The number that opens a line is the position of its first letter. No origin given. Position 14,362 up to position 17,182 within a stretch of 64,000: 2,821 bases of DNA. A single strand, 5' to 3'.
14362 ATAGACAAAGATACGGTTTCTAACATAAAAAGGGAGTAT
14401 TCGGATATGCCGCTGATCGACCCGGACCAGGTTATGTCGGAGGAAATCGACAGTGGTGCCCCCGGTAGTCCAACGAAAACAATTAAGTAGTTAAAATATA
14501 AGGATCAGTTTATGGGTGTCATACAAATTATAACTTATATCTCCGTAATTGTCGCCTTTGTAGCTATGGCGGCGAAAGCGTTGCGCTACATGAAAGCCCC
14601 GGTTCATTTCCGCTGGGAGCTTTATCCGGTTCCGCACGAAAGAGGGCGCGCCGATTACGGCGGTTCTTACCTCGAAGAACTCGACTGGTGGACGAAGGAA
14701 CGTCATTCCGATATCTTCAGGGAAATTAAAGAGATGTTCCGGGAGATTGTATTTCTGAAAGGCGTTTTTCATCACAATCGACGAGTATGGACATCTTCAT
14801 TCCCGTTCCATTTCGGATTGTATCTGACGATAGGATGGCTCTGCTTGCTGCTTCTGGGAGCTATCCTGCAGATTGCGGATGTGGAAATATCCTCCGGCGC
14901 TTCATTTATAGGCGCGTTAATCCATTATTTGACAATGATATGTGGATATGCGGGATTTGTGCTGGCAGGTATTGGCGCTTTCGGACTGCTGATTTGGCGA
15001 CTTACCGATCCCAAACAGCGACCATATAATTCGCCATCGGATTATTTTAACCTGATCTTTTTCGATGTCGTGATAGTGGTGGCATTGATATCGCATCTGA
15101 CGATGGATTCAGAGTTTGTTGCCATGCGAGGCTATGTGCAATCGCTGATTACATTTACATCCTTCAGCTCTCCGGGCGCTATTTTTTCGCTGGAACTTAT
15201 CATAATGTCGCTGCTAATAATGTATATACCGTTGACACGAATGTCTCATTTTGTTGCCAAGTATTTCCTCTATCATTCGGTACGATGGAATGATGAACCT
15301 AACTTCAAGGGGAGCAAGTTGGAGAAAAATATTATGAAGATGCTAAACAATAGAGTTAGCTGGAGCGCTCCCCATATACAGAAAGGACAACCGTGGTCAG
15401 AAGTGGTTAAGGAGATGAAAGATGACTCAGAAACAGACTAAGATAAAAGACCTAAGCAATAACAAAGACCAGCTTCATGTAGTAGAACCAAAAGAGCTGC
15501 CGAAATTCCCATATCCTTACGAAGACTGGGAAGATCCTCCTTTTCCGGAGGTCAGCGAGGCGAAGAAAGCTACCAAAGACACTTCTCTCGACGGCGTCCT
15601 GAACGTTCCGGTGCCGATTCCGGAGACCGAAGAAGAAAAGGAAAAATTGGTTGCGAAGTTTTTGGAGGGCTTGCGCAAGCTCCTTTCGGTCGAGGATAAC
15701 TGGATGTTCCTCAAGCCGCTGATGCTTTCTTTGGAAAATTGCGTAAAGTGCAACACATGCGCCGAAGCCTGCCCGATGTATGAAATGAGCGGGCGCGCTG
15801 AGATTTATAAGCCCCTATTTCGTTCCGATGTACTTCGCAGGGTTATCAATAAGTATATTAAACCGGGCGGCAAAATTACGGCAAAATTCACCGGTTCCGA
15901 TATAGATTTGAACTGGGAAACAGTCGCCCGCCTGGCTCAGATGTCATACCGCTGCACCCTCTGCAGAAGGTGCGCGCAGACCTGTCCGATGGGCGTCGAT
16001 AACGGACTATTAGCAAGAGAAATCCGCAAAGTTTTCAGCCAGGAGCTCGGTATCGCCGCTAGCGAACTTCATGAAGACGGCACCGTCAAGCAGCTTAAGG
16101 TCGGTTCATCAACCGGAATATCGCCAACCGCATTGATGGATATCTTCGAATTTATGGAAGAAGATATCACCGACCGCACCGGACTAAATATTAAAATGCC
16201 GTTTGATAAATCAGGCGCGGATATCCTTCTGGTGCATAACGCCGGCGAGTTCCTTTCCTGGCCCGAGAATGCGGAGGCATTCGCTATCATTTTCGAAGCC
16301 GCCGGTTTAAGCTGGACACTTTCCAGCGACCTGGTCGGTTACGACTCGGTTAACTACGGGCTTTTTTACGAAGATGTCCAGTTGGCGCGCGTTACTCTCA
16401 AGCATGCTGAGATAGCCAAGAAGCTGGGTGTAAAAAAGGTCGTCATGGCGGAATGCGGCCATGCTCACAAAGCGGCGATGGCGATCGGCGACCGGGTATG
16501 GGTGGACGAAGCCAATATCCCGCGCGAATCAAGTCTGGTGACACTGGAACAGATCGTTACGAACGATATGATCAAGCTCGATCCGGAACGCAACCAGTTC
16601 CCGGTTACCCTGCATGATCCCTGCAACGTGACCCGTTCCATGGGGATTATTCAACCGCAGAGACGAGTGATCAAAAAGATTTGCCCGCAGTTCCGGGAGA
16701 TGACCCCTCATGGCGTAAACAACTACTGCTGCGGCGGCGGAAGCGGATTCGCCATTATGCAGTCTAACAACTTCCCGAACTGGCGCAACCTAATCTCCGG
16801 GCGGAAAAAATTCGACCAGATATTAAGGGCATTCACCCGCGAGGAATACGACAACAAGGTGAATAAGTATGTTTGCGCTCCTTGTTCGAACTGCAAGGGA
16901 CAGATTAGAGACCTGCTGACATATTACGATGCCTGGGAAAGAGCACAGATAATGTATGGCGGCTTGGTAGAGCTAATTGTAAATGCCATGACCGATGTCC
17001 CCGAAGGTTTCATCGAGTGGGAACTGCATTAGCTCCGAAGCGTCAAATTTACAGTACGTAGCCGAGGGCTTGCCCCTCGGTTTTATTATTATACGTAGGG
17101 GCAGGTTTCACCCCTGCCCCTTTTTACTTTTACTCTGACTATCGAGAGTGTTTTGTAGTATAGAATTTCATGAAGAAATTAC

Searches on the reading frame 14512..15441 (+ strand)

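Call 68: search_protein_families(library=pfam, proteins=[window:14512-15441:+], max_evalue=0.00001)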
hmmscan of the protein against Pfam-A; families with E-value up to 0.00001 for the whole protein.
window:14512-15441:+ (309 aa): 1 family
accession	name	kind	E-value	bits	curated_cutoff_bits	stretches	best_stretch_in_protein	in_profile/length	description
PF02665.19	Nitrate_red_gam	-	1.5e-06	28.4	22.9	1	87-254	39-206/217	Nitrate reductase gamma subunit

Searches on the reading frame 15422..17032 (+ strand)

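Call 68: search_protein_families(library=pfam, proteins=[window:15422-17032:+], max_evalue=0.00001)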
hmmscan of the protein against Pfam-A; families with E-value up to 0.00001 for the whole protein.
window:15422-17032:+ (536 aa): 6 families
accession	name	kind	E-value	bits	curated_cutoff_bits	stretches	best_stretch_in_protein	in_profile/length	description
PF13183.11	Fer4_8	-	7.2e-12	46.1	27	1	104-192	2-68/68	4Fe-4S dicluster domain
PF13237.11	Fer4_10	-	2.6e-08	34.1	25.5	0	103-125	5-22/53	4Fe-4S dicluster domain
PF13187.11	Fer4_9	-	4.1e-08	33.6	27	0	100-119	34-49/52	4Fe-4S dicluster domain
PF00037.32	Fer4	-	1e-06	28.7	21.1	0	105-118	6-19/24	4Fe-4S binding domain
PF13484.11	Fer4_16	-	3.2e-06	28.3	30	0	106-125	1-20/66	4Fe-4S double cluster binding domain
PF02754.22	CCG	-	4.9e-06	27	20.6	0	395-496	1-85/85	Cysteine-rich domain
